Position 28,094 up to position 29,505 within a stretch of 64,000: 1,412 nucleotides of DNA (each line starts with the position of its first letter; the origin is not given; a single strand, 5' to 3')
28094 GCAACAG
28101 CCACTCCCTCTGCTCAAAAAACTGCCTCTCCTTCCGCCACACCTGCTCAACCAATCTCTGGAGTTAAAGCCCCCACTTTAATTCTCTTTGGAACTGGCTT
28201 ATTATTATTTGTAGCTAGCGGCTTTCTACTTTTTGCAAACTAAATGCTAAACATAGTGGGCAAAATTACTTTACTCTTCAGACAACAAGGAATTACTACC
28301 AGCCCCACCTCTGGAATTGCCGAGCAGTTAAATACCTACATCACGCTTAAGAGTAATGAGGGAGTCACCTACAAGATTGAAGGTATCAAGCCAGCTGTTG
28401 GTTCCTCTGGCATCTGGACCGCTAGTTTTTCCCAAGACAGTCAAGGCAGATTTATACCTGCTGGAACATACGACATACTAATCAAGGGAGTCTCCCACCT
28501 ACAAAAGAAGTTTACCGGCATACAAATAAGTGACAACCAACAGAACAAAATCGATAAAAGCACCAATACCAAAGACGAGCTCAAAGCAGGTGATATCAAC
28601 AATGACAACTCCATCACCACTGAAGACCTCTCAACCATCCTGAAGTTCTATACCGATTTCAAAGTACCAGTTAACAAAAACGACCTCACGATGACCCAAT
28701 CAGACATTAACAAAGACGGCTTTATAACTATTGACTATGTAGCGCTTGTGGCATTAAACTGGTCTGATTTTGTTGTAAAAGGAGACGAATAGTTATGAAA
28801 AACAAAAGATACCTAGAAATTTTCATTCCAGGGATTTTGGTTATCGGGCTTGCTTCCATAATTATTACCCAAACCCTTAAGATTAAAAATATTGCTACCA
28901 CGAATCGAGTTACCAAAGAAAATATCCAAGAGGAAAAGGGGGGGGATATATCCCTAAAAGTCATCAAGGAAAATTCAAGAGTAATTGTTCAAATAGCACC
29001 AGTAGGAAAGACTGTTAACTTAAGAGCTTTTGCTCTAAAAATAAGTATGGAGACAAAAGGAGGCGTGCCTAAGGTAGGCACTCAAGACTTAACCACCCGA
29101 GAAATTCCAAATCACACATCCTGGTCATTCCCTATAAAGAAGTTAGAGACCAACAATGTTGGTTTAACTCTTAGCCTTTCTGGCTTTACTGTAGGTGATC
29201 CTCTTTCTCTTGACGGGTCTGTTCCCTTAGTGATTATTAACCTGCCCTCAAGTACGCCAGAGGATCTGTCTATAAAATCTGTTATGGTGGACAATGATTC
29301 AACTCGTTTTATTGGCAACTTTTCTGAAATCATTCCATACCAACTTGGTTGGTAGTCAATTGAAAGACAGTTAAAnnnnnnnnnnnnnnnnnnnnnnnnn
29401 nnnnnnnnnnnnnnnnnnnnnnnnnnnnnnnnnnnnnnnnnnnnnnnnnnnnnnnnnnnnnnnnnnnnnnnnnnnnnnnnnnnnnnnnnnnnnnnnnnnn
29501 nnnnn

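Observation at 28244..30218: Dockerin plus cohesin-like surface proteins next to pilN/pilO in a non-cellulolytic-looking genome.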

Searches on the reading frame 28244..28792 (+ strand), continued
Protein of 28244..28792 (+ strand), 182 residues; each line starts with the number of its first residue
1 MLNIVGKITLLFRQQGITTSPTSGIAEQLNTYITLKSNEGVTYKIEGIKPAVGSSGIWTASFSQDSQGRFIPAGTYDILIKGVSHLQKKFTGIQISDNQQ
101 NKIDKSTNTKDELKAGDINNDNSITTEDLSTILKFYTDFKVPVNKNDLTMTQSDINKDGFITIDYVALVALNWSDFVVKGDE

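Call 100: search_protein_families(library=pfam, alignment_id=A10, max_evalue=0.0001)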
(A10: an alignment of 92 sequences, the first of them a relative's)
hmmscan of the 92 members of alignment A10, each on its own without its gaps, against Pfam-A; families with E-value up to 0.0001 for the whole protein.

A. member 1, P0025 (322 aa): 0 families

B. families by the number of members that match (of 92 scanned): 26 families (the first 25 are shown)
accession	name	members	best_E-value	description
PF00404.24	Dockerin_1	44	8.9e-09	Dockerin type I domain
PF00082.27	Peptidase_S8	8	2.5e-53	Subtilase family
PF00963.24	Cohesin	8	1.1e-09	Cohesin domain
PF22148.1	Fervidolysin_NPro-like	4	3.5e-09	Fervidolysin N-terminal prodomain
PF11790.14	Glyco_hydro_cc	3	6.1e-13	Glycosyl hydrolase catalytic core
PF00041.27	fn3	3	3.4e-11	Fibronectin type III domain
PF00036.39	EF-hand_1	3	5e-05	EF hand domain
PF00112.29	Peptidase_C1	1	1e-24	Papain family cysteine protease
PF01551.29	Peptidase_M23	1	1.3e-24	Peptidase family M23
PF14307.12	Glyco_tran_WbsX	1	4.8e-19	Glycosyltransferase WbsX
PF07676.18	PD40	1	1.3e-15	WD40-like Beta Propeller Repeat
PF07705.17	CARDB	1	7.5e-15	CARDB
PF13229.12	Beta_helix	1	1.2e-14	Right handed beta helix region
PF03425.19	CBM_11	1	5.8e-12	Carbohydrate binding domain (family 11)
PF01833.30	TIG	1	1e-08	IPT/TIG domain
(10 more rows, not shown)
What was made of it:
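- On Dockerin (PF00404), p5: 44 of 92 family representatives hit at E <= 1e-4 (call 100).
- Proteases are at least as common as glycosidases among heads (call 100).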

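Call 101: list_cluster_members(proteins=[P0027, P0029, P0030, P0034, P0040, P0063, P0075, P0087, P0088, P0109])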
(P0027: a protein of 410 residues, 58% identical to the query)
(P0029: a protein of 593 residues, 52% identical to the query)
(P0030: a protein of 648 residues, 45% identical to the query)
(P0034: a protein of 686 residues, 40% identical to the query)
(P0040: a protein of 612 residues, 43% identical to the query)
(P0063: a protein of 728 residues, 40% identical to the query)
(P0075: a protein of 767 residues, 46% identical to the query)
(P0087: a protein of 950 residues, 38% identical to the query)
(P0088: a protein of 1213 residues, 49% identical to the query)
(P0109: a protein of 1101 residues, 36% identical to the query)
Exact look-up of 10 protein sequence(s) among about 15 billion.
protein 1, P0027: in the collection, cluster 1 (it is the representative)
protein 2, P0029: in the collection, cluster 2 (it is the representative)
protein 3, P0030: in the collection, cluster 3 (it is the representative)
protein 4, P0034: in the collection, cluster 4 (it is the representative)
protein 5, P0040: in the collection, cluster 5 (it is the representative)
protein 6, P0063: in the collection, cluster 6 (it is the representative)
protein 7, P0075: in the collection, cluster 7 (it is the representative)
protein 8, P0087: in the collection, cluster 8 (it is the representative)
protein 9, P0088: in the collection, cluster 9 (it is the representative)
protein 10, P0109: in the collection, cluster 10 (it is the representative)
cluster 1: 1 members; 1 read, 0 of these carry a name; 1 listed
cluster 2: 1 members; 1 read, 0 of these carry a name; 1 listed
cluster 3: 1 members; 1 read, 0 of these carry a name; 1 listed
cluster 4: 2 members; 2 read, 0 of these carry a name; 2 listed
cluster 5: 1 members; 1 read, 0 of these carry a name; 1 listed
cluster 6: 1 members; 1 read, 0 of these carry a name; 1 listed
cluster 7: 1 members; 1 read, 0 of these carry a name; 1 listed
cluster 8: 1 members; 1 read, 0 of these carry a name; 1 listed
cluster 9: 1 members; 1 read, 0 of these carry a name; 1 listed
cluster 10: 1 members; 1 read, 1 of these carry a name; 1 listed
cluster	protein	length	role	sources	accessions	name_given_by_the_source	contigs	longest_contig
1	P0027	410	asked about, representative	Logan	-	-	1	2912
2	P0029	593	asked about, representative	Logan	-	-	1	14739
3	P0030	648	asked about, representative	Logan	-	-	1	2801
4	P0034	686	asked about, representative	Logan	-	-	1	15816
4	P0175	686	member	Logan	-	-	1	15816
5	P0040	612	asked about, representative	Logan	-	-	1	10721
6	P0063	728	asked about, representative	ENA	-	-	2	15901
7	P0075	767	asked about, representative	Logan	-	-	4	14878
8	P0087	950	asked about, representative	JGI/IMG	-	-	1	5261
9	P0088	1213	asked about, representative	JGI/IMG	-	-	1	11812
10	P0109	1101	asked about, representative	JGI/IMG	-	hypothetical protein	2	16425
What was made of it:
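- Tried and rejected: Cluster look-up gave no taxonomy for family representatives (call 101).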

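Call 102: search_solved_structures(query=A10, max_evalue=0.01, show_alignments=2)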
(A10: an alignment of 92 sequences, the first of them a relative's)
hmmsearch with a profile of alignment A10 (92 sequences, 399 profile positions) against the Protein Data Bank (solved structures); distinct sequences matched with E-value up to 0.01: 21.
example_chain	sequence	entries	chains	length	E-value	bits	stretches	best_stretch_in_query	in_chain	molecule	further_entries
3kcp_A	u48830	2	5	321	1.7e-14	57.4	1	262-376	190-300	Cellulosomal-scaffolding protein A | Cellulosome anchoring protein cohesin region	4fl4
2b59_B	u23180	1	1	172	1.4e-13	54.4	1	262-376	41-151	Cellulosomal scaffolding protein A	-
4wi0_B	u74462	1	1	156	2.9e-13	53.3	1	254-379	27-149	Cellulosomal scaffoldin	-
4u3s_B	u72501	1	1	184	8.8e-13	51.7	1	254-381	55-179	Cellulosomal scaffoldin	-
5g5d_B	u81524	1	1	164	2.6e-11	46.9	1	262-376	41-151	CELLULOSOMAL-SCAFFOLDING PROTEIN A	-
5k39_B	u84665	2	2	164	1.9e-07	34.1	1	249-382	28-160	Dockerin module from a protein of unknown function | Ig domain protein group 2 domain protein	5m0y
4fl4_A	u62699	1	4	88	2.3e-05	27.3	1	324-374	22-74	Glycoside hydrolase family 9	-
4cj0_A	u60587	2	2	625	6.6e-05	25.8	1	317-374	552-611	ENDOGLUCANASE D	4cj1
1clc_A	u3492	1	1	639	6.7e-05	25.8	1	317-374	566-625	ENDOGLUCANASE CELD; EC: 3.2.1.4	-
8ajy_B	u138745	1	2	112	8e-05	25.5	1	321-349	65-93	Dockerin from ScaH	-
3ghp_A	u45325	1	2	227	0.0005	22.9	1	57-221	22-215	Cellulosomal scaffoldin adaptor protein B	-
2ccl_B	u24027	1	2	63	0.00068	22.5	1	323-373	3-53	ENDO-1,4-BETA-XYLANASE Y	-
1ohz_B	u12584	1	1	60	0.0016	21.2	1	325-374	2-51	ENDO-1,4-BETA-XYLANASE Y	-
2y3n_B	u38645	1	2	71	0.0019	21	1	324-377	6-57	CELLULOSOMAL FAMILY-48 PROCESSIVE GLYCOSIDE HYDROLASE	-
8zvk_A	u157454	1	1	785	0.0021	20.8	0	320-372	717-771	AaBgIC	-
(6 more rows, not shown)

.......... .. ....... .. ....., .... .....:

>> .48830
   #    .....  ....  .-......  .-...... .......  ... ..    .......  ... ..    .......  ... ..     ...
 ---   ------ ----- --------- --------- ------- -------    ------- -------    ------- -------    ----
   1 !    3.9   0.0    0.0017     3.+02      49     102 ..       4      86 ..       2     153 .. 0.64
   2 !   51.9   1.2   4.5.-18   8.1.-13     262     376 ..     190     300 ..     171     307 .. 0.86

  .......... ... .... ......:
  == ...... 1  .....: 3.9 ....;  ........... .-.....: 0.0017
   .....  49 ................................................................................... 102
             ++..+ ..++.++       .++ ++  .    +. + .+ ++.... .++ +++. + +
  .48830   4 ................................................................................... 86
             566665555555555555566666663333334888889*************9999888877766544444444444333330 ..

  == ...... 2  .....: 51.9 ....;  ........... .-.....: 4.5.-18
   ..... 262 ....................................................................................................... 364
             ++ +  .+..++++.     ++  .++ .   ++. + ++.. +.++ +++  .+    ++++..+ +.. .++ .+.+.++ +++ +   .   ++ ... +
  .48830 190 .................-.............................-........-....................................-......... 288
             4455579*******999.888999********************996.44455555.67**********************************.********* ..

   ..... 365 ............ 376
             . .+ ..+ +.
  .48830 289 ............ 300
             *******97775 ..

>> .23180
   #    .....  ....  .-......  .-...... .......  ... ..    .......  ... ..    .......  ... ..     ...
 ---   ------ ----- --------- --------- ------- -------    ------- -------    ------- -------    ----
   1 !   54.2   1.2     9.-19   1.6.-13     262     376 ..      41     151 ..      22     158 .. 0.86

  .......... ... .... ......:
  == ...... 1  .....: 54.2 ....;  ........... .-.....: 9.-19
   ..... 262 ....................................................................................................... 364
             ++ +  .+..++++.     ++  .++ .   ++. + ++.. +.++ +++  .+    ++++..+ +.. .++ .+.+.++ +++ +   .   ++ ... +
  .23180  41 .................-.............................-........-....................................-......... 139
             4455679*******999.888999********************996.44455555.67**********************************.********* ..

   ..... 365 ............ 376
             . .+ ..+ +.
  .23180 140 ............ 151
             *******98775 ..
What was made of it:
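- On X-module + type II dockerin dyad (XDoc): The alignment covers the X module and the dockerin (call 102).
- Closest known: X-module + type II dockerin. Same: The C-terminal beta-module directly followed by a two-loop dockerin is homologous at profile level (E 1.7e-14, spanning both modules; call 102).
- Checked: A 92-member family profile matches X-module + type II dockerin chains in PDB at E 1.7e-14 (call 102).
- X-Doc: the family profile matches CipA and other cellulosomal-scaffoldin X-module + type II dockerin chains at E 1.7e-14 to 8.8e-13, across both modules (call 102).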

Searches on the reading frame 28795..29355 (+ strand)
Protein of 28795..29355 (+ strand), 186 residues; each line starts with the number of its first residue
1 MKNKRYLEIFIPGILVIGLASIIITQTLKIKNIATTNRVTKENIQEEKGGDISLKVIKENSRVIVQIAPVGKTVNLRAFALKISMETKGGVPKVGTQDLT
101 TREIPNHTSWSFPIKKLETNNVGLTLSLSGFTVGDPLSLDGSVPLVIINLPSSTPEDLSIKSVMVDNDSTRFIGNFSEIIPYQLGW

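Call 3: search_protein_families(library=pfam, proteins=[window:28795-29355:+], max_evalue=1)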
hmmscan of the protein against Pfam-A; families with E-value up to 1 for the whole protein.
window:28795-29355:+ (186 aa): 1 family
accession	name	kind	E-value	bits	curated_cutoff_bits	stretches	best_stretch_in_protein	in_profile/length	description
PF06919.17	Phage_T4_Gp30_7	-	0.057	13.6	27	1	81-111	51-82/118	Phage Gp30.7 protein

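Call 4: search_protein_families(library=ncbifam, proteins=[window:28795-29355:+], max_evalue=1)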
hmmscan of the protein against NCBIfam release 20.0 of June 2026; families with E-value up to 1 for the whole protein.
window:28795-29355:+ (186 aa): 0 families

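Call 7: search_solved_structures(query=window:28795-29355:+, max_evalue=10, show_alignments=1)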
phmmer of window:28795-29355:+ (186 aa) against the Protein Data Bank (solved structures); distinct sequences matched with E-value up to 10: 0.

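Call 10: find_homologous_proteins(query=window:28795-29355:+, max_evalue=0.001)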
Query window:28795-29355:+ (186 aa): 1 proteins with E <= 0.001 among 130 candidates.
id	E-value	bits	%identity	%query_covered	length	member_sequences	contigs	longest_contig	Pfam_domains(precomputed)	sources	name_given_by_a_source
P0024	2.1e-104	365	93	100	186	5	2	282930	-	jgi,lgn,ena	jgi:hypothetical protein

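Call 20: find_encoding_contigs(protein=P0024, flank=6000, max_places=3)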
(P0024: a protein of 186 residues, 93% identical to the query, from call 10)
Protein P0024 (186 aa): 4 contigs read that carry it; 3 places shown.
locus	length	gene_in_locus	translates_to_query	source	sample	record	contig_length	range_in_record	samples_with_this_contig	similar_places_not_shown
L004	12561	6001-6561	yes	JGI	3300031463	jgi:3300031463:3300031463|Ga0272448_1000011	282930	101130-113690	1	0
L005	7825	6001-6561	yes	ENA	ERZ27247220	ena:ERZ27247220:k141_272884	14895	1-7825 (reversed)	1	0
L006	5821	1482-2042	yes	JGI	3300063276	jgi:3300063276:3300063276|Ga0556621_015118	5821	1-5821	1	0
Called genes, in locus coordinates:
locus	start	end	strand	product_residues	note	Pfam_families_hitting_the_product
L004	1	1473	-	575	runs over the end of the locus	PF03023:MurJ, PF13440:Polysacc_synt_3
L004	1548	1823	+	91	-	PF01649:Ribosomal_S20p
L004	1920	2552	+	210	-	PF05137:PilN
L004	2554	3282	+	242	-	PF04350:PilO (faint)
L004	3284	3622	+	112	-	-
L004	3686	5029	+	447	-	PF00041:fn3, PF16656:Pur_ac_phosph_N, PF19077:Big_13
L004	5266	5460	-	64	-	-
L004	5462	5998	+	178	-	-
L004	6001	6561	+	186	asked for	-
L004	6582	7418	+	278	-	-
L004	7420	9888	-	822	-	PF13231:PMT_2, PF02366:PMT, PF13231:PMT_2, PF16192:PMT_4TMC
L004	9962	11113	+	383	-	-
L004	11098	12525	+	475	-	PF11028:TMEM260_N, PF28495:TMEM260_2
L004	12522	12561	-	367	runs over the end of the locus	PF03816:LytR_cpsA_psr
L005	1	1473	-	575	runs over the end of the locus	PF03023:MurJ, PF13440:Polysacc_synt_3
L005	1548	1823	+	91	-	PF01649:Ribosomal_S20p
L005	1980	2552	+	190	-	PF05137:PilN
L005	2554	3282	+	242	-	PF04350:PilO (faint)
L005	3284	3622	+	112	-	-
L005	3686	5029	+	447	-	PF00041:fn3, PF16656:Pur_ac_phosph_N, PF19077:Big_13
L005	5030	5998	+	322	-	-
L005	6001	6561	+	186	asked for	-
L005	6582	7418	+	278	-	-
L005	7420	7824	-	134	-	?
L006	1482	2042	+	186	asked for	-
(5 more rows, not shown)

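Call 42: search_protein_families(library=pfam, proteins=[L005:5030-5995:+], max_evalue=0.05)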
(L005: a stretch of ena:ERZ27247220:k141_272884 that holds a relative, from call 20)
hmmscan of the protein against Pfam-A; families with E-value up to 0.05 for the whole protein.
L005:5030-5995:+ (322 aa): 6 families
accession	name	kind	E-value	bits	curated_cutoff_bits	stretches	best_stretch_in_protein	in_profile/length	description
PF13499.12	EF-hand_7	-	0.0019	18.9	30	1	257-306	12-62/67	EF-hand domain pair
PF13202.12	EF-hand_5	-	0.0028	17.5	25.9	0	251-272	3-24/25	EF hand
PF00036.39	EF-hand_1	-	0.0032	17.3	25.4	0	294-306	10-22/29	EF hand domain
PF13405.12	EF-hand_6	-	0.0036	17.4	25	0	257-274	10-27/30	EF-hand domain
PF00404.24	Dockerin_1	-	0.0088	16.7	22.9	1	255-309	1-52/57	Dockerin type I domain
PF21684.2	PipB2_N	-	0.028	14.9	27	1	240-307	29-93/107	Secreted effector protein PipB2, N-terminal domain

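Call 80: search_protein_families(library=pfam, alignment_id=A7, max_evalue=0.01)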
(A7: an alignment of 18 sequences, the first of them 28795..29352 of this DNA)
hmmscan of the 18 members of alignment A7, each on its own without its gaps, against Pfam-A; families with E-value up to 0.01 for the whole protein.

A. member 1, window:28795-29352:+ (186 aa): 0 families

B. families by the number of members that match (of 18 scanned): 9 families
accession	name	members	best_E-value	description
PF00963.24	Cohesin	3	1.3e-14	Cohesin domain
PF00404.24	Dockerin_1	3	3.2e-09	Dockerin type I domain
PF00041.27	fn3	1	3e-10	Fibronectin type III domain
PF16656.11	Pur_ac_phosph_N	1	1.6e-05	Purple acid Phosphatase, N-terminal domain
PF10179.15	NDNF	1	2e-05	Neuron-derived neurotrophic factor, first Fn(III) domain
PF13405.12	EF-hand_6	1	0.00018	EF-hand domain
PF25059.1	FN3_DSCAM-DSCAML_C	1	0.004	DSCAM/DSCAML C-terminal Fn3-like domain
PF00036.39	EF-hand_1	1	0.0081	EF hand domain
PF24507.1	Ig_CFAP65_4th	1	0.009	CFAP65, fourth Ig-like domain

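Call 83: search_solved_structures(query=A8, max_evalue=10, show_alignments=1)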
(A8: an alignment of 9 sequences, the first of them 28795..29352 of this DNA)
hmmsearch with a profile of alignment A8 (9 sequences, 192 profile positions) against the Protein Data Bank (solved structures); distinct sequences matched with E-value up to 10: 2.
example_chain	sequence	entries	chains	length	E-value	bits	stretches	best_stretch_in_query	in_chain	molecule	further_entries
12du_A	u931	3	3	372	1.9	11.3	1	10-70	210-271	Flagellar biosynthetic protein FlhB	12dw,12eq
5c2v_C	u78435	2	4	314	2.1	11.2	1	128-165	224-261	HYDRAZINE SYNTHASE GAMMA SUBUNIT | Hypothetical (Di heme) protein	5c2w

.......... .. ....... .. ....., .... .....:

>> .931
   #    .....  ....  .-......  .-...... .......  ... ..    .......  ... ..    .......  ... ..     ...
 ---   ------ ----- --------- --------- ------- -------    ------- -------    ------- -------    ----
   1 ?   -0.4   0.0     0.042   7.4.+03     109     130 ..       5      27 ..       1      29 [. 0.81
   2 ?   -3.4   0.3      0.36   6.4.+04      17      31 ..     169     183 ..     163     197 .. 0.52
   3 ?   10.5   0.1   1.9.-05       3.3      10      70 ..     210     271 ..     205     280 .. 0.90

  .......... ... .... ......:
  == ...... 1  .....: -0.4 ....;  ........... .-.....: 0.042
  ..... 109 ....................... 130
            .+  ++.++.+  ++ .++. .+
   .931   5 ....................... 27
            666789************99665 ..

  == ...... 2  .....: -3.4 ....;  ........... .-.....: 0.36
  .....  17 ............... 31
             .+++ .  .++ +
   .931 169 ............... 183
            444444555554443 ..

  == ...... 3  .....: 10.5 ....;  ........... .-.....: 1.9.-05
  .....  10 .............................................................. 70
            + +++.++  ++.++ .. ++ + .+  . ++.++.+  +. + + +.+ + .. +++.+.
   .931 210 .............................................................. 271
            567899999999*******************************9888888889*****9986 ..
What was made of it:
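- On Cohesin (PF00963), p6: There is no direct Pfam or PDB sequence hit (calls 3, 7, 83).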
